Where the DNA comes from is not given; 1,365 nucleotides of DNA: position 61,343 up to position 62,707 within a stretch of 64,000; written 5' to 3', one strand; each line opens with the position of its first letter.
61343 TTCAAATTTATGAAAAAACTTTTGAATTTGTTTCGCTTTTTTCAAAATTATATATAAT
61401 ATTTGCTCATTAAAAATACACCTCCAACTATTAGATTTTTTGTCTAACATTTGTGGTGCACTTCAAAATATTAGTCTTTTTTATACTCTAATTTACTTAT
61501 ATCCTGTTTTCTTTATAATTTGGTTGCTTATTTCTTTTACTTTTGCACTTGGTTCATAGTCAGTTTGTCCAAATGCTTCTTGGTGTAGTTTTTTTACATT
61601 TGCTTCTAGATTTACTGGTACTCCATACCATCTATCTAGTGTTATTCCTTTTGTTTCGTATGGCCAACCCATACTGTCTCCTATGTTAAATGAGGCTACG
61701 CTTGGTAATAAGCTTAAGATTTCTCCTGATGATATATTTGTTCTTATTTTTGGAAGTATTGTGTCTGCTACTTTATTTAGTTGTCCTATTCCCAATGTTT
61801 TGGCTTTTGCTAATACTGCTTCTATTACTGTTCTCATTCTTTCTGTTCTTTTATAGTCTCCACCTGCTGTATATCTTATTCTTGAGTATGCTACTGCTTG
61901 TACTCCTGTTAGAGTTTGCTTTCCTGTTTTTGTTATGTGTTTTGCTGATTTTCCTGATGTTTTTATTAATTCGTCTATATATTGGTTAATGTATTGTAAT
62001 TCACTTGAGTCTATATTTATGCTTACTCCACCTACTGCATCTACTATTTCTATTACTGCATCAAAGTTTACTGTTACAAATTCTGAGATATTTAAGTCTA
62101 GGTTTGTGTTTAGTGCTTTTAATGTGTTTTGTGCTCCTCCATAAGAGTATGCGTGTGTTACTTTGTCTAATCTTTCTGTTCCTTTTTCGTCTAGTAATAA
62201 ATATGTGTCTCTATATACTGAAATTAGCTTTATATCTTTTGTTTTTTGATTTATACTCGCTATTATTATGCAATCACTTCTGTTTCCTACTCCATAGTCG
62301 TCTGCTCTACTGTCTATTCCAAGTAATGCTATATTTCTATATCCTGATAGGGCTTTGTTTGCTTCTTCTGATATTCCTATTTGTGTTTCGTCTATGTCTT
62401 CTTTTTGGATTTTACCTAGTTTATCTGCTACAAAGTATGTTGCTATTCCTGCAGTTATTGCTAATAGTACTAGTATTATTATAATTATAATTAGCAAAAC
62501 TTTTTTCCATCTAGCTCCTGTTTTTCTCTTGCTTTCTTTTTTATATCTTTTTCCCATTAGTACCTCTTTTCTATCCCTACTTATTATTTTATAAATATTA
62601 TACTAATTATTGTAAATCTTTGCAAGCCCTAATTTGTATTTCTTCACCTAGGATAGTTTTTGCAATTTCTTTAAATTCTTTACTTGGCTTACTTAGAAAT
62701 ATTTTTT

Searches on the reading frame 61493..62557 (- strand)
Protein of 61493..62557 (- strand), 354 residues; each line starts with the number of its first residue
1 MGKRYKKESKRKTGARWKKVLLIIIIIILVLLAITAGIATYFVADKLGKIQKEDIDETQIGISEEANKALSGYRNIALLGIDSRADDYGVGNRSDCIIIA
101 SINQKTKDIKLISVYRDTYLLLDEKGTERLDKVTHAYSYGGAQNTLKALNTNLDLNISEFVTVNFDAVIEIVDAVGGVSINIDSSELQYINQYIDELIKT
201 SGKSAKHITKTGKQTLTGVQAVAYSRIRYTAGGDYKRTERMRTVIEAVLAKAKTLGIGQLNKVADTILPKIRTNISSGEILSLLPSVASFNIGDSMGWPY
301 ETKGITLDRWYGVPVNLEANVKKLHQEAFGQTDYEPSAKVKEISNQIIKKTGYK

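Call 27: search_protein_families(library=ncbifam, proteins=[window:61493-62557:-], max_evalue=0.001)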
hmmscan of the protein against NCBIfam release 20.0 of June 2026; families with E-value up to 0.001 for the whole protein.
window:61493-62557:- (354 aa): 5 families
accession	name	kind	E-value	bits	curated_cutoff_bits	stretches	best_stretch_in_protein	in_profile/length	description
NF006897.1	PRK09379.1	equivalog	2.9e-36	125.2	441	1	18-281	1-248/298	polyisoprenyl-teichoic acid--peptidoglycan teichoic acid transferase TagU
NF047591.1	ligase_LytR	equivalog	8.1e-29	101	450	1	18-284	3-270/336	glycopolymer--peptidoglycan transferase LytR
TIGR00350.1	lytR_cpsA_psr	domain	2.6e-26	92.7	62.3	1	93-253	2-151/152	LCP family glycopolymer transferase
NF051849.1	LCP_trans_Cps2A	equivalog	9.3e-23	81.1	650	1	45-284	196-418/477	LCP family glycopolymer transferase CpsA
NF004285.1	PRK05696.1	equivalog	0.00024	20.9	179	1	10-69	8-66/171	flagellar basal body-associated protein FliL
